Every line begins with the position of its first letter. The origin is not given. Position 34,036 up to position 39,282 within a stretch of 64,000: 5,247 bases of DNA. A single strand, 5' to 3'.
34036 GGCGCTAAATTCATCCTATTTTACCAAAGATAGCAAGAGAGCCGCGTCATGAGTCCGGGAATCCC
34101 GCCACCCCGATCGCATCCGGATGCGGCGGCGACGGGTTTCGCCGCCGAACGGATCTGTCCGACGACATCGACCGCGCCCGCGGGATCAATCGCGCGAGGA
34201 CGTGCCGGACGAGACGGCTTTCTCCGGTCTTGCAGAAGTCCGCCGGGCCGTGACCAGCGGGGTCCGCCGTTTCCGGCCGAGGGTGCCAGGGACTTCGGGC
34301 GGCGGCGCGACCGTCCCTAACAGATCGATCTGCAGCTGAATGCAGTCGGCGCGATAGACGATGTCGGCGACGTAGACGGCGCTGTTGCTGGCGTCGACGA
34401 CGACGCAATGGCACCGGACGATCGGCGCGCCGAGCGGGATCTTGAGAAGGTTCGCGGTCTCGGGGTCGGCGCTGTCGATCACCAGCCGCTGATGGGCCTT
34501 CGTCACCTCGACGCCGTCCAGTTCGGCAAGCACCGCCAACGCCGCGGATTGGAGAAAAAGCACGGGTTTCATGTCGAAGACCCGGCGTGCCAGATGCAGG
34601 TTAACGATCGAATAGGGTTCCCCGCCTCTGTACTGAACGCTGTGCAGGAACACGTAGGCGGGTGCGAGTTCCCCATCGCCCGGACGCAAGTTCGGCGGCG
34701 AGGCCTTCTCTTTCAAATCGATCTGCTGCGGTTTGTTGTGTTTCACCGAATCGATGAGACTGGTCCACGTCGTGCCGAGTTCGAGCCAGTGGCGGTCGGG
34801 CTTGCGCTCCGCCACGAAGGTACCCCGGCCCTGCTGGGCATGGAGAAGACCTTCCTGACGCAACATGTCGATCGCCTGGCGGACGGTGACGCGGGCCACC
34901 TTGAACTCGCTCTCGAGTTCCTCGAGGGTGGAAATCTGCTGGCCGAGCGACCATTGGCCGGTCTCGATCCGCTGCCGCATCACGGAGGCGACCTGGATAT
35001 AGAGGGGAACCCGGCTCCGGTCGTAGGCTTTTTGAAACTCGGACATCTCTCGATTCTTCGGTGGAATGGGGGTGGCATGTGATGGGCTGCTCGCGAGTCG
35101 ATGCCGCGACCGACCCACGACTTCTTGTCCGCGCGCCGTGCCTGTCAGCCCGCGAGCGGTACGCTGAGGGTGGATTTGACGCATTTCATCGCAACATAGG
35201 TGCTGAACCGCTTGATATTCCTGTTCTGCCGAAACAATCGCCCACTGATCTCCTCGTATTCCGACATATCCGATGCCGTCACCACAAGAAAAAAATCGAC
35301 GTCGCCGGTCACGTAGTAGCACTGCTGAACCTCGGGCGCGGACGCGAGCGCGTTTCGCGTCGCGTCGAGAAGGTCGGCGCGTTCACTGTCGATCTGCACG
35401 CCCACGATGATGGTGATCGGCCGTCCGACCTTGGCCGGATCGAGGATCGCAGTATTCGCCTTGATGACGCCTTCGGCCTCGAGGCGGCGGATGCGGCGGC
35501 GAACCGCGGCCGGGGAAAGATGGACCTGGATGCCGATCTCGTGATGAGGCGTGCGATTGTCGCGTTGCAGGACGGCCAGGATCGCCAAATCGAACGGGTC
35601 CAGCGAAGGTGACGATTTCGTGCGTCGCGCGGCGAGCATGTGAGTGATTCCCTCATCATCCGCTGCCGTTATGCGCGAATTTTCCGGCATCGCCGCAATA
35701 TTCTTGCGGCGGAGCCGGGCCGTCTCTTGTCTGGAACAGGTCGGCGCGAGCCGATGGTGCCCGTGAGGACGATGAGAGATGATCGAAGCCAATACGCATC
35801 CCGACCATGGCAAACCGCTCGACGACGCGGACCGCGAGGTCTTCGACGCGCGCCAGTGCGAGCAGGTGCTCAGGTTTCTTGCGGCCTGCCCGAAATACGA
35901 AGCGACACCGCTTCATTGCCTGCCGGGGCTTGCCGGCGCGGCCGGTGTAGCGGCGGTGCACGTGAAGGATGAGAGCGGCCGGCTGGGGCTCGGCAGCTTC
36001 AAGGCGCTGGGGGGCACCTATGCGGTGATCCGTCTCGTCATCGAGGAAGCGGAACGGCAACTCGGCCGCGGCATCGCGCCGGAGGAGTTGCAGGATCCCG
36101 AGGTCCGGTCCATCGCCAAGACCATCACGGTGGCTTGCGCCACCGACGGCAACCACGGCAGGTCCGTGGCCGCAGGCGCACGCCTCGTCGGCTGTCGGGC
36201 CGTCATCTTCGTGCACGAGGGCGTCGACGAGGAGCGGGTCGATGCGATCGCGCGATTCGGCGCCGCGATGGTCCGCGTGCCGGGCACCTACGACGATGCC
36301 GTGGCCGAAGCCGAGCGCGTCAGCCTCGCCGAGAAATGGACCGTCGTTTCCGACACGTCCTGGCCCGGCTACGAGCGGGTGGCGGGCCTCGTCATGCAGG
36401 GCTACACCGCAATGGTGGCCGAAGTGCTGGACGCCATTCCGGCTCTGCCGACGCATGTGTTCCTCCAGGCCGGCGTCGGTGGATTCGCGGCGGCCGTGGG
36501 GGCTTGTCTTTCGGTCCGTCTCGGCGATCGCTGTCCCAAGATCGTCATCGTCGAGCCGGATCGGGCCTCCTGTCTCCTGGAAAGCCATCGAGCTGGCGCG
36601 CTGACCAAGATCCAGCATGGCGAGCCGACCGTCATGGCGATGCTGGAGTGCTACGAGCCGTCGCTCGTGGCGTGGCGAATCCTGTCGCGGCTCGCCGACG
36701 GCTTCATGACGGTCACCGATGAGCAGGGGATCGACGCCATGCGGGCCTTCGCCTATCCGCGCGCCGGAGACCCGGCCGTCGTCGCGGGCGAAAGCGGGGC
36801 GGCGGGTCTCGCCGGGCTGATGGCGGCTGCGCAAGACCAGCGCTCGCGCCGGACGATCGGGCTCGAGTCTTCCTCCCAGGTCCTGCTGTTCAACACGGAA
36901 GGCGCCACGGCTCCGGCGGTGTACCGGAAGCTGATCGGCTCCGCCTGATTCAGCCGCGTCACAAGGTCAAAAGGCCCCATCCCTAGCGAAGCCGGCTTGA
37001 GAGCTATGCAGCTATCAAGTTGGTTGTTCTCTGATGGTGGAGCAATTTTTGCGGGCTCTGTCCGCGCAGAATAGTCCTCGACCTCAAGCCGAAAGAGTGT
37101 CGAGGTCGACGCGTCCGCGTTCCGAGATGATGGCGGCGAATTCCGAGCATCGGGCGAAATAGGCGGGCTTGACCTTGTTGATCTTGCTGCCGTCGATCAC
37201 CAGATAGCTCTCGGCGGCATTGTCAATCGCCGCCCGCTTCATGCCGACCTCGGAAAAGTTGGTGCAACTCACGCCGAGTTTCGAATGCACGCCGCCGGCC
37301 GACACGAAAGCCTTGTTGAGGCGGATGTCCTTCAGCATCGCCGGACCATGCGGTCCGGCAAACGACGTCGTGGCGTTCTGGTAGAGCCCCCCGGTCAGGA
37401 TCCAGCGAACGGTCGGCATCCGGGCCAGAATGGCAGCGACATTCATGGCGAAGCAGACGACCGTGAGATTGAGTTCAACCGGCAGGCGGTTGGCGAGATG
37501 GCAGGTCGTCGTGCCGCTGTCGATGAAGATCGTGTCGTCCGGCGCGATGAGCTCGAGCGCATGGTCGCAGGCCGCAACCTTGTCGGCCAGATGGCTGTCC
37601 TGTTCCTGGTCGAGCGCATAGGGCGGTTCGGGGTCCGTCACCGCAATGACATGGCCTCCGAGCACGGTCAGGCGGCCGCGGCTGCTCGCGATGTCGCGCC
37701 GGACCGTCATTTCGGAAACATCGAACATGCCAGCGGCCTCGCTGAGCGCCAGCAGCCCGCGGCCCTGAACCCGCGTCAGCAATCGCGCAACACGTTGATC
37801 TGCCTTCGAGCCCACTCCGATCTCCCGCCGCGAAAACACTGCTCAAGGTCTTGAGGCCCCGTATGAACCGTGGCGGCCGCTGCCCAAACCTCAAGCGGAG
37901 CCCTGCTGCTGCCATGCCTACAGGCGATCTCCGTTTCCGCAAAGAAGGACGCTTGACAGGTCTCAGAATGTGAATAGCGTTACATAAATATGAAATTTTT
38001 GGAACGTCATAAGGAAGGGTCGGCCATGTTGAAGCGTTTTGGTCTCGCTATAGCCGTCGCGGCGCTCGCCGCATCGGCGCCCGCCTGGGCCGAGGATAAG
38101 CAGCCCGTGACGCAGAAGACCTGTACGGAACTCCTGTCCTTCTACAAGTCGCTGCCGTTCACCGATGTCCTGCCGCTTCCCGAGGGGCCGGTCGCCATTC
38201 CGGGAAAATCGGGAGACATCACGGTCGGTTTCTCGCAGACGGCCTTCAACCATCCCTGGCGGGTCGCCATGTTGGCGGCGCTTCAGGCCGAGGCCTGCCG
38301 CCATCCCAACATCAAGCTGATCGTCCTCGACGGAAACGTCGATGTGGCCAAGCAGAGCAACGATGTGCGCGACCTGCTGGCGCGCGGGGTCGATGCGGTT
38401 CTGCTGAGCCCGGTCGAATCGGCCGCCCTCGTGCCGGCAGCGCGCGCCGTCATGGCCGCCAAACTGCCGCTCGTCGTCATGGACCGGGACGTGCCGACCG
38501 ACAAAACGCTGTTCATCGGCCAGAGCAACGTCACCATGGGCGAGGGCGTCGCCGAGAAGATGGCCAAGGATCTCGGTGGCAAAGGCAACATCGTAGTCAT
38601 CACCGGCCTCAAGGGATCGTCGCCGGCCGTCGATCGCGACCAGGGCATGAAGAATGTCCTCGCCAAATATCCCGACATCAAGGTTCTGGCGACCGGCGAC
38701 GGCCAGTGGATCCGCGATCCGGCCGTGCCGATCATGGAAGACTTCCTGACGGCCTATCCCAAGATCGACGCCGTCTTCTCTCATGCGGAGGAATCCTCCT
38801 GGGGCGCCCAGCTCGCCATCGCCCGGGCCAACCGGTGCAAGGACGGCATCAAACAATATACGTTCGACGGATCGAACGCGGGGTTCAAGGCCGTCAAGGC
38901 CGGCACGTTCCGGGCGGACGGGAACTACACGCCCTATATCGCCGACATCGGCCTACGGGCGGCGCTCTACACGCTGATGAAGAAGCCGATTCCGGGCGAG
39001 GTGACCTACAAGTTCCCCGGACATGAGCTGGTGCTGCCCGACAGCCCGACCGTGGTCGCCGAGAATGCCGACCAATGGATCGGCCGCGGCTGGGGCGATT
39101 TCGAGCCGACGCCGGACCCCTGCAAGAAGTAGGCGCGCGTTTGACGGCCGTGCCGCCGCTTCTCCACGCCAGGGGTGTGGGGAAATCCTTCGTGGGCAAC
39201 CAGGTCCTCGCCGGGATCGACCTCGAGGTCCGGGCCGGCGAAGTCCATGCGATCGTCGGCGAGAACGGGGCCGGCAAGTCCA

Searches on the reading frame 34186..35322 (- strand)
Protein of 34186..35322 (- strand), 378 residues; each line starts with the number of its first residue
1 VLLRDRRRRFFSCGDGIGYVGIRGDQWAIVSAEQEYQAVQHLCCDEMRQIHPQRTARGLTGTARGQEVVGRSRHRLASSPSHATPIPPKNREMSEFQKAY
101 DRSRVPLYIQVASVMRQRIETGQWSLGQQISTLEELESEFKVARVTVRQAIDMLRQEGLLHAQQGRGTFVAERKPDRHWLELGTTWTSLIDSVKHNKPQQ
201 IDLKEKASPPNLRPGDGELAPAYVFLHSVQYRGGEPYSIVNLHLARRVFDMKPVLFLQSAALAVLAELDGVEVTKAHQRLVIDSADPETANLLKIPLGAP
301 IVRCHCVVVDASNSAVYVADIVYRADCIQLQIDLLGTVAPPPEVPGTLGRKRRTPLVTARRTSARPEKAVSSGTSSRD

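Call 5: search_protein_families(library=pfam, proteins=[window:34186-35322:-], max_evalue=0.001)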
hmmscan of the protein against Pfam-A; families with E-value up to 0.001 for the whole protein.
window:34186-35322:- (378 aa): 2 families
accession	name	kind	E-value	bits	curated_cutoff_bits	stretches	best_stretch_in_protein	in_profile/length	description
PF00392.27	GntR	-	8.3e-16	57.8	27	1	108-170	2-64/64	Bacterial regulatory proteins, gntR family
PF07702.18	UTRA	-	6e-11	42.8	23.8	1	226-326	37-138/141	UTRA domain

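Call 7: search_protein_families(library=ncbifam, proteins=[window:34186-35322:-], max_evalue=0.00001)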
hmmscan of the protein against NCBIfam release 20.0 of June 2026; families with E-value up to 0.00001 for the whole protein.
window:34186-35322:- (378 aa): 19 families
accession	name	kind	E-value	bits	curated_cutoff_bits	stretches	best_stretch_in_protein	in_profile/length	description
NF008491.0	PRK11402.1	subfamily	1.2e-22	80.6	269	1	102-333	7-239/243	GntR family transcriptional regulator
TIGR02325.1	C_P_lyase_phnF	equivalog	5.6e-22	78.4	156.8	1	103-332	5-236/238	phosphonate metabolism transcriptional regulator PhnF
TIGR02018.2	his_ut_repres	equivalog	1e-20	74.1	220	1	108-331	1-223/226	histidine utilization transcriptional repressor HutC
NF052441.1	TransRegRv0792c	equivalog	4.7e-16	58.8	400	1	101-338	11-250/260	Rv0792c family HTH-type transcriptional regulator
NF041547.1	GntR_LSA1692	equivalog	4.9e-16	59.1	275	1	107-327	2-223/233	GntR family transcriptional regulator, LSA1692 subfamily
NF007292.0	PRK09764.1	equivalog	7.3e-14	51.5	281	1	104-174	3-73/240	GntR family transcriptional regulator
NF052282.1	PLP_TF_PdxR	equivalog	2.5e-12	46.6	320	1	106-207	1-101/448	MocR-like pyridoxine biosynthesis transcription factor PdxR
TIGR02404.1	trehalos_R_Bsub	equivalog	2.5e-10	40.4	211.95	1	108-174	2-68/233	trehalose operon repressor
NF011575.0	PRK14999.1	equivalog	1.2e-09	37.9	424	1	103-183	9-89/241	histidine utilization repressor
NF052286.1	ecto_TF_EhuR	exception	1.6e-09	36.9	480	1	100-177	5-82/458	MocR-like ectoine utilization transcription factor EhuR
NF052290.2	MocR_like_YczR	exception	5.5e-09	35.2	487.4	1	98-209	11-113/458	MocR-like transcription factor YczR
NF047563.1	modulin_PmtR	equivalog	6.6e-09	35.9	200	1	101-174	7-80/125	PSM export ABC transporter transcriptional regulator PmtR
NF008571.0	PRK11523.1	equivalog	7.4e-09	35.4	396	1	107-176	9-78/258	transcriptional regulator ExuR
TIGR03337.1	phnR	equivalog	2.1e-08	34.2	296.75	1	108-332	3-228/231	phosphonate utilization transcriptional regulator PhnR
NF052281.1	rhizopine_MocR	equivalog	1.4e-07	30.5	650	1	102-174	14-86/479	rhizopine catabolism transcriptional regulator MocR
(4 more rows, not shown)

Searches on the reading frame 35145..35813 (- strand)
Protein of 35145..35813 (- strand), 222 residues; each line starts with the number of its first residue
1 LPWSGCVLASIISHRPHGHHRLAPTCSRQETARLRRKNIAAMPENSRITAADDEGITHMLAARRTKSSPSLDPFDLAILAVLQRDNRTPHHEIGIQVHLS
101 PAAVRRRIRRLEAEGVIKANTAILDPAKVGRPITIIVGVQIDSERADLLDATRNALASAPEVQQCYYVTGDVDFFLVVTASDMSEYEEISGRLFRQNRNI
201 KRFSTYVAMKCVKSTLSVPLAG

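Call 72: search_protein_families(library=pfam, proteins=[window:35145-35813:-], max_evalue=0.0001)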
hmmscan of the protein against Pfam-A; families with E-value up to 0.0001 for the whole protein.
window:35145-35813:- (222 aa): 3 families
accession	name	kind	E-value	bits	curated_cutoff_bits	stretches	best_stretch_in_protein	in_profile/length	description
PF01037.27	AsnC_trans_reg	-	2.5e-17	62.9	25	1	138-210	2-72/73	Lrp/AsnC ligand binding domain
PF13404.12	HTH_AsnC-type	-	5.3e-15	55.4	27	1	71-112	1-42/42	AsnC-type helix-turn-helix domain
PF13412.12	HTH_24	-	3.3e-14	52.6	21.9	1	71-118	1-48/48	Winged helix-turn-helix DNA-binding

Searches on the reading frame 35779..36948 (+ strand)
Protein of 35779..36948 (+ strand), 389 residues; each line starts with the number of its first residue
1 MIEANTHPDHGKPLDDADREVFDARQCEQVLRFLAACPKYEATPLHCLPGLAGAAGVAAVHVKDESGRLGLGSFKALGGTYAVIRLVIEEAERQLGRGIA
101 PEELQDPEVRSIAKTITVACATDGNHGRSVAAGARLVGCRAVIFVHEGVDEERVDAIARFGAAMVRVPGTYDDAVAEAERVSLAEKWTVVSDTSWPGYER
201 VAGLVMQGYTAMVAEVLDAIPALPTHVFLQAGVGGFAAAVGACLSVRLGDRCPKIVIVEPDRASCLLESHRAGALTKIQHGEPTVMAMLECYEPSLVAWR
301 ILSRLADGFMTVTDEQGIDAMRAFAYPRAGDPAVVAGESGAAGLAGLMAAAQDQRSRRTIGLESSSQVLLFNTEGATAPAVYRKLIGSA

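Call 7: search_protein_families(library=ncbifam, proteins=[window:35779-36948:+], max_evalue=0.00001)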
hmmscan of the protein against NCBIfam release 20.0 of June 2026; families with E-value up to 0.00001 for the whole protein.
window:35779-36948:+ (389 aa): 30 families (the best 25 are shown)
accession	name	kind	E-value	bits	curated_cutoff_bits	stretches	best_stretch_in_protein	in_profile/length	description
NF006058.0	PRK08206.1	equivalog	2.1e-145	484.3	276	1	2-387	4-394/402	diaminopropionate ammonia-lyase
TIGR03528.1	2_3_DAP_am_ly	equivalog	5.1e-93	311.8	532.25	1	14-386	13-393/396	diaminopropionate ammonia-lyase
TIGR01747.1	diampropi_NH3ly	subfamily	4.7e-84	282.4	274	1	23-386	3-374/376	diaminopropionate ammonia-lyase family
NF004771.0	PRK06110.1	equivalog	2.9e-21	75.9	317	1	114-358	69-297/323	threonine dehydratase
NF005292.0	PRK06815.1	equivalog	9.8e-19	67.5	371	1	115-359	69-299/320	threonine/serine dehydratase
NF005680.0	PRK07476.1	equivalog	6.8e-18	64.7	413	1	114-359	70-302/326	hydroxyectoine utilization dehydratase EutB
TIGR01124.1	ilvA_2Cterm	equivalog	1.7e-16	59.9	411.3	1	114-354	64-290/499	threonine ammonia-lyase, biosynthetic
TIGR01127.1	ilvA_1Cterm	equivalog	1.9e-16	60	378.75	1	117-359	50-277/380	threonine ammonia-lyase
NF006674.0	PRK09224.1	subfamily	4.1e-16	58.8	577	1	114-355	72-299/508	threonine ammonia-lyase IlvA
TIGR02991.1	ectoine_eutB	equivalog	4.2e-16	58.8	413.35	1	114-351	66-290/317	hydroxyectoine utilization dehydratase EutB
NF006390.0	PRK08639.1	equivalog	6.9e-16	58.2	421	1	113-285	71-237/418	threonine ammonia-lyase IlvA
NF004996.0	PRK06381.1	equivalog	1.7e-15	56.9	266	1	117-300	65-245/319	threonine synthase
NF006094.0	PRK08246.1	subfamily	1.4e-14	54.2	331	1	114-351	67-286/310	serine/threonine dehydratase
NF002823.0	PRK02991.1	equivalog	4.1e-14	52.2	246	1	72-379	115-429/444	D-serine ammonia-lyase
NF005454.0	PRK07048.1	equivalog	4.3e-14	52.4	452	1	117-361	75-303/324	threo-3-hydroxy-L-aspartate ammonia-lyase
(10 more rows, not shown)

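Call 38: search_solved_structures(query=window:35779-36948:+, max_evalue=1e-10)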
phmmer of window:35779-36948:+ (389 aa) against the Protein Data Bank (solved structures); distinct sequences matched with E-value up to 1e-10: 3.
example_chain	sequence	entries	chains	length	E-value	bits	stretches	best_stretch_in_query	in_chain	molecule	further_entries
5ygr_A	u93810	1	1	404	4.5e-67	229.8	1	27-386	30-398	Diaminopropionate ammonia lyase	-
5ygr_B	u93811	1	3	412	4.9e-67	229.7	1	27-386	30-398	Diaminopropionate ammonia lyase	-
4d9g_A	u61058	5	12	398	1e-63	218.8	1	21-386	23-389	Putative diaminopropionate ammonia-lyase | Diaminopropionate ammonia-lyase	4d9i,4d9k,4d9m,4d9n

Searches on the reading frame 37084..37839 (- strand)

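Call 34: search_protein_families(library=pfam, proteins=[window:37084-37839:-], max_evalue=0.0001)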
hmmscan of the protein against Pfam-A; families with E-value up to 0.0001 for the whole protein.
window:37084-37839:- (251 aa): 2 families
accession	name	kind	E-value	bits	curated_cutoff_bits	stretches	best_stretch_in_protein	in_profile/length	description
PF00455.28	DeoRC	-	2.3e-42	145.1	31.8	1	84-240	3-159/160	DeoR C terminal sensor domain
PF08220.18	HTH_DeoR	-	3.8e-07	30.2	21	1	16-51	1-36/57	DeoR-like helix-turn-helix domain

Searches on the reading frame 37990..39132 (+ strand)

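Call 34: search_protein_families(library=pfam, proteins=[window:37990-39132:+], max_evalue=0.0001)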
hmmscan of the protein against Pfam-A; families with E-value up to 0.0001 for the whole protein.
window:37990-39132:+ (380 aa): 2 families
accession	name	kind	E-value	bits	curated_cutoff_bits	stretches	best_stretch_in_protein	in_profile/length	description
PF13407.12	Peripla_BP_4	-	4.9e-48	164.4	35.1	1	79-323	1-248/258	Periplasmic binding protein domain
PF00532.27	Peripla_BP_1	-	1.5e-08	34.9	22.2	1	87-287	12-213/281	Periplasmic binding proteins and sugar binding domain of LacI family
